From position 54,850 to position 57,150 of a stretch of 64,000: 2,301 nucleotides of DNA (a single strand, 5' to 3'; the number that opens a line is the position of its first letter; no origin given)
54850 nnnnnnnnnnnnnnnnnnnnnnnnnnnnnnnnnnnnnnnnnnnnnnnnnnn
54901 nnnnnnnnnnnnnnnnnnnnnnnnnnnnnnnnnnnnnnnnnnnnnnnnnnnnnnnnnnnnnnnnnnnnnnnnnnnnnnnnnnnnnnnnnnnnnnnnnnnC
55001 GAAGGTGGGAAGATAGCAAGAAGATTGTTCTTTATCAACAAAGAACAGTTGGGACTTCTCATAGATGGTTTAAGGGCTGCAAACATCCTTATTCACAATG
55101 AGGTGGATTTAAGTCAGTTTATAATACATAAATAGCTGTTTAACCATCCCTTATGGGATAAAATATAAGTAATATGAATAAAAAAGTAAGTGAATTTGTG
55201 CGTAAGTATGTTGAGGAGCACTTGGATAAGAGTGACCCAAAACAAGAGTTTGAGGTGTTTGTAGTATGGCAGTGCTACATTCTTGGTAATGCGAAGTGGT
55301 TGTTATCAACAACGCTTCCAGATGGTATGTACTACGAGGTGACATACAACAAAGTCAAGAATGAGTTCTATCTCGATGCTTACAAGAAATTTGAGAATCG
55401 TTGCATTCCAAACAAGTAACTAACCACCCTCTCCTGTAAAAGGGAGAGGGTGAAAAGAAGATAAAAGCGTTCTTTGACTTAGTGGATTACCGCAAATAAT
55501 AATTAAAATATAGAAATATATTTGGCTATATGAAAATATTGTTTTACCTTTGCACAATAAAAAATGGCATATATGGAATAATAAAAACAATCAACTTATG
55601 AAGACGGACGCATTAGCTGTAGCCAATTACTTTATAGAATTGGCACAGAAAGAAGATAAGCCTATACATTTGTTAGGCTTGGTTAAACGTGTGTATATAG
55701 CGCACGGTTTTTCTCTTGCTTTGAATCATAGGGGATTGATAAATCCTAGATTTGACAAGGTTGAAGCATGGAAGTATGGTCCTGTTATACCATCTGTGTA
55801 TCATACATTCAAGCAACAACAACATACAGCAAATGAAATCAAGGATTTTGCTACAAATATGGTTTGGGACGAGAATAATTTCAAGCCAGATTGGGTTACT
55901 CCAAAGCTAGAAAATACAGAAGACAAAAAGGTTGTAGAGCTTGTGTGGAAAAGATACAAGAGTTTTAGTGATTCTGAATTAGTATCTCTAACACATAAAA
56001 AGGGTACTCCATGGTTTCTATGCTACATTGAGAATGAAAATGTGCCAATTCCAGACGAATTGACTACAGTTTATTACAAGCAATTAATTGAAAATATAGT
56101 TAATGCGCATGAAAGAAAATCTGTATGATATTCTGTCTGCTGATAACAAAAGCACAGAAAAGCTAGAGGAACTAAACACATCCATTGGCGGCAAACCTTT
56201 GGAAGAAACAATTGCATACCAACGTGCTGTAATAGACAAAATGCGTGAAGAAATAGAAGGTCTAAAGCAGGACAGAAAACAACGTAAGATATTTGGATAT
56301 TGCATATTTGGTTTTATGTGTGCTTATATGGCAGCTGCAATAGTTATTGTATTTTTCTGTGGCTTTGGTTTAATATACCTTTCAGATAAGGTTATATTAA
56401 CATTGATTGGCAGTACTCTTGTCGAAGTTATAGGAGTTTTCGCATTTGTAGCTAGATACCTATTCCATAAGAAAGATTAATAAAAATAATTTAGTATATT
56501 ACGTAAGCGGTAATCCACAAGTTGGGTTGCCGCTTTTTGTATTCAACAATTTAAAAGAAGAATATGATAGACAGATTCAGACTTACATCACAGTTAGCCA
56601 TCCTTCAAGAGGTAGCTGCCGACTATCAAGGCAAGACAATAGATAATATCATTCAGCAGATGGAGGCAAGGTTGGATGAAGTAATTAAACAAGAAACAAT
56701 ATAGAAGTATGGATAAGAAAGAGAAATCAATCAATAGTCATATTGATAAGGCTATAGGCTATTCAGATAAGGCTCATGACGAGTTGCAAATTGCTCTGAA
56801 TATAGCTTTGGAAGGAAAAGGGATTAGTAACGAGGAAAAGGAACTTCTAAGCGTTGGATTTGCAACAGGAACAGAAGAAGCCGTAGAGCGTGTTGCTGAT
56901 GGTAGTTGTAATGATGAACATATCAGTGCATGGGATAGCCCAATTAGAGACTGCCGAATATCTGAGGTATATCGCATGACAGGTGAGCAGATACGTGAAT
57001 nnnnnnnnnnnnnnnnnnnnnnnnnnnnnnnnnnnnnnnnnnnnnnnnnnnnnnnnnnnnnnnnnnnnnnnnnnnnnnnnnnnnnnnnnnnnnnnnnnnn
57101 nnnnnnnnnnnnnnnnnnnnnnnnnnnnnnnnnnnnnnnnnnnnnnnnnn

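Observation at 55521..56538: Self-contained two-gene cassette: Panacea-domain protein coupled to a small two-helix membrane protein (candidate phage-borne PanA-PanT toxin-antitoxin / defence pair)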

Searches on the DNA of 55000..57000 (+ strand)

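Call 7: search_dna_similar(query=window:55000-57000:+, collection=phages, mode=distant, max_rows=20)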
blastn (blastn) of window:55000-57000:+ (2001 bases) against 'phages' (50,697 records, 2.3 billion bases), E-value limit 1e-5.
Records with a match: 2; places in all: 2; records where one place covers at least 80% of the query: 0.
Best place of each record, by identity: 95-99% 1; 80-90% 1.
By first word of the organism name: Bacteriophage 2.
By host as written in the record: - 2.
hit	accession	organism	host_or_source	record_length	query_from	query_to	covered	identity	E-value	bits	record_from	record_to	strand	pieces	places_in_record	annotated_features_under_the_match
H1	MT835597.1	Bacteriophage sp.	human fecal samples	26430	418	465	2%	95.8%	8e-12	79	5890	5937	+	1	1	record has no annotation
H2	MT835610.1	Bacteriophage sp.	human fecal samples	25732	416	465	2%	88.5%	2e-7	65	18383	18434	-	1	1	record has no annotation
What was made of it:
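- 55422..55455 (+): Conserved G+C-rich hairpin after the preceding gene (DUF6275, 55174-55419). It marks the left boundary of the insertion and is not part of the cassette itself. It also matches other gut phage records (call 7).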

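Call 47: search_dna_similar(query=L036:308-1352:+, collection=ecoli_genomes, mode=near, max_rows=12, rows=spread)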
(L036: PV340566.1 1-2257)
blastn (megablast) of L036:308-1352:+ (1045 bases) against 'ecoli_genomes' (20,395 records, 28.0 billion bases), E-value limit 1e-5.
Records with a match: 79; places in all: 79; records where one place covers at least 80% of the query: 79.
Genomes with a match: 79 of 5426; with a place that covers at least 80% of the query: 79. Places per genome that has any: lowest 1, median 1, highest 1. On chromosomes: 79 places; on plasmids: 0.
Best place of each record, by identity: >=99% 17; 95-99% 62.
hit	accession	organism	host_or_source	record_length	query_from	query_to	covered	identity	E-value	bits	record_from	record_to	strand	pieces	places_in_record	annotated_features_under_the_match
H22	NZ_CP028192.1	Escherichia coli strain CFSAN018748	tissue and/or biological fluid swine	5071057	1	1045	100%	100.0%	0e+0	1930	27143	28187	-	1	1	hypothetical protein | Panacea domain-containing protein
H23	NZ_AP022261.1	Escherichia coli strain WP8-S18-ESBL-07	-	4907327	1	1045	100%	99.1%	0e+0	1881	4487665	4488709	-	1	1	hypothetical protein | Panacea domain-containing protein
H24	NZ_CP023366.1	Escherichia coli strain 1428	canine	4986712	1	1045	100%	99.0%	0e+0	1873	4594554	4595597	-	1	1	hypothetical protein | Panacea domain-containing protein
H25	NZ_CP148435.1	Escherichia coli strain Z1323CEC0012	Chicken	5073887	1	1045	100%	98.9%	0e+0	1862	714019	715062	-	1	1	hypothetical protein | Panacea domain-containing protein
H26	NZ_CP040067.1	Escherichia coli strain A1_181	Larus sp.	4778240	1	1045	100%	97.7%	0e+0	1797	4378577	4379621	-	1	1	hypothetical protein | Panacea domain-containing protein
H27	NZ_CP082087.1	Escherichia coli strain MS20649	Homo sapiens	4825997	1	1045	100%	97.7%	0e+0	1797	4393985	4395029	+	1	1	hypothetical protein | Panacea domain-containing protein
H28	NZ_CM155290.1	Escherichia coli strain 25-9519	Homo sapiens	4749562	1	1045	100%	97.7%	0e+0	1797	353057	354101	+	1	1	hypothetical protein | Panacea domain-containing protein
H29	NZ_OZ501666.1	Escherichia coli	Homo sapiens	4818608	1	1045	100%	97.7%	0e+0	1797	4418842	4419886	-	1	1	hypothetical protein | Panacea domain-containing protein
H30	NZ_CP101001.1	Escherichia coli strain ET120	Hoplobatrachus rugulosus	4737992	1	1045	100%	96.9%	0e+0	1755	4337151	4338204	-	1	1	hypothetical protein | Panacea domain-containing protein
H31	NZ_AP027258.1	Escherichia coli strain JNE151685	Homo sapiens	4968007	1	1045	100%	96.6%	0e+0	1731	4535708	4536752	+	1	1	hypothetical protein | Panacea domain-containing protein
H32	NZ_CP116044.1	Escherichia coli strain STEC1575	Homo sapiens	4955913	1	1045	100%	96.5%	0e+0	1725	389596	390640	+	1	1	hypothetical protein | Panacea domain-containing protein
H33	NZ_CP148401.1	Escherichia coli strain Z1323CEC0019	Chicken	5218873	1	1045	100%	96.2%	0e+0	1709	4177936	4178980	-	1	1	hypothetical protein | Panacea domain-containing protein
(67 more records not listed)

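Call 48: get_annotated_region(hit=H26, flank=300)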
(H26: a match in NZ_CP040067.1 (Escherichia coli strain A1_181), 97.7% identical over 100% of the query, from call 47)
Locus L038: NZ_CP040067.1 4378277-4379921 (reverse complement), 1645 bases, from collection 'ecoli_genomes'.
description: Escherichia coli strain A1_181 chromosome, complete genome
organism: Escherichia coli strain A1_181 (NCBI taxid 562)
replicon: chromosome; assembly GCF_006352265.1
host: Larus sp.; source: feces; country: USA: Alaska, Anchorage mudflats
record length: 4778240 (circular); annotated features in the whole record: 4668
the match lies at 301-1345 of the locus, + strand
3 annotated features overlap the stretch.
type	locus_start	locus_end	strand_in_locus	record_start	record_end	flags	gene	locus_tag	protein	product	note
CDS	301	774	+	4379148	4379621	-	-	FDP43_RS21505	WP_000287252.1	Panacea domain-containing protein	-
CDS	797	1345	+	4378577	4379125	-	-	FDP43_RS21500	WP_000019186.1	hypothetical protein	-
CDS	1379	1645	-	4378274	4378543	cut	-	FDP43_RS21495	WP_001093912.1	pyocin activator PrtN family protein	-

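Call 49: get_annotated_region(hit=H32, flank=300)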
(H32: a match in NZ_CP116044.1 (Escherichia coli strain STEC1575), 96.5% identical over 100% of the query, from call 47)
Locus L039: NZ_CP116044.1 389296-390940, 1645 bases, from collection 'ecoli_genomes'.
description: Escherichia coli strain STEC1575 chromosome, complete genome
organism: Escherichia coli strain STEC1575 (NCBI taxid 562)
replicon: chromosome; assembly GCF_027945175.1
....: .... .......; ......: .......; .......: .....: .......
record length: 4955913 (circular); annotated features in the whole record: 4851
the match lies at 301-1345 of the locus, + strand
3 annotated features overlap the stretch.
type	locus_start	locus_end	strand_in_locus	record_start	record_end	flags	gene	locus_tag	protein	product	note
CDS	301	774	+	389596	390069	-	-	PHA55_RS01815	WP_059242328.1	Panacea domain-containing protein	-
CDS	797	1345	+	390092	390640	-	-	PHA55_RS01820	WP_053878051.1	hypothetical protein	-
CDS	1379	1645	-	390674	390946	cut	-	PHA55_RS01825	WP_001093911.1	pyocin activator PrtN family protein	-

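Call 50: get_annotated_region(hit=H22, flank=300)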
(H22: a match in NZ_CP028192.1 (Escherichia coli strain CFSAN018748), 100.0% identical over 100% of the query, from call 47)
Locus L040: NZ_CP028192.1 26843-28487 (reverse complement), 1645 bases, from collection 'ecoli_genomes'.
description: Escherichia coli strain CFSAN018748 chromosome, complete genome
organism: Escherichia coli strain CFSAN018748 (NCBI taxid 562)
replicon: chromosome; assembly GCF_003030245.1
host: -; source: tissue and/or biological fluid swine; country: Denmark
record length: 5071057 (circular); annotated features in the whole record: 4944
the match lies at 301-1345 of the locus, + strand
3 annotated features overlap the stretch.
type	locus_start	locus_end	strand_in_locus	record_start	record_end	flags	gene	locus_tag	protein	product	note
CDS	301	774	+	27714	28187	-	-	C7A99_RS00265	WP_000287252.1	Panacea domain-containing protein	-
CDS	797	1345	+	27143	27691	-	-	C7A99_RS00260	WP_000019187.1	hypothetical protein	-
CDS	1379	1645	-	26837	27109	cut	-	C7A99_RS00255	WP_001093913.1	pyocin activator PrtN family protein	-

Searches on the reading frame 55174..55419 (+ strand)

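Call 69: search_protein_families(library=pfam, proteins=[window:55174-55419:+], max_evalue=0.01)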
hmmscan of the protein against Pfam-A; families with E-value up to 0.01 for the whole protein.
window:55174-55419:+ (81 aa): 1 family
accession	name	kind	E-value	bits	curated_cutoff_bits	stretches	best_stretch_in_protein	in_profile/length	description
PF19791.4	DUF6275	-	3.9e-26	91.1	22.6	1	3-79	2-80/81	Family of unknown function (DUF6275)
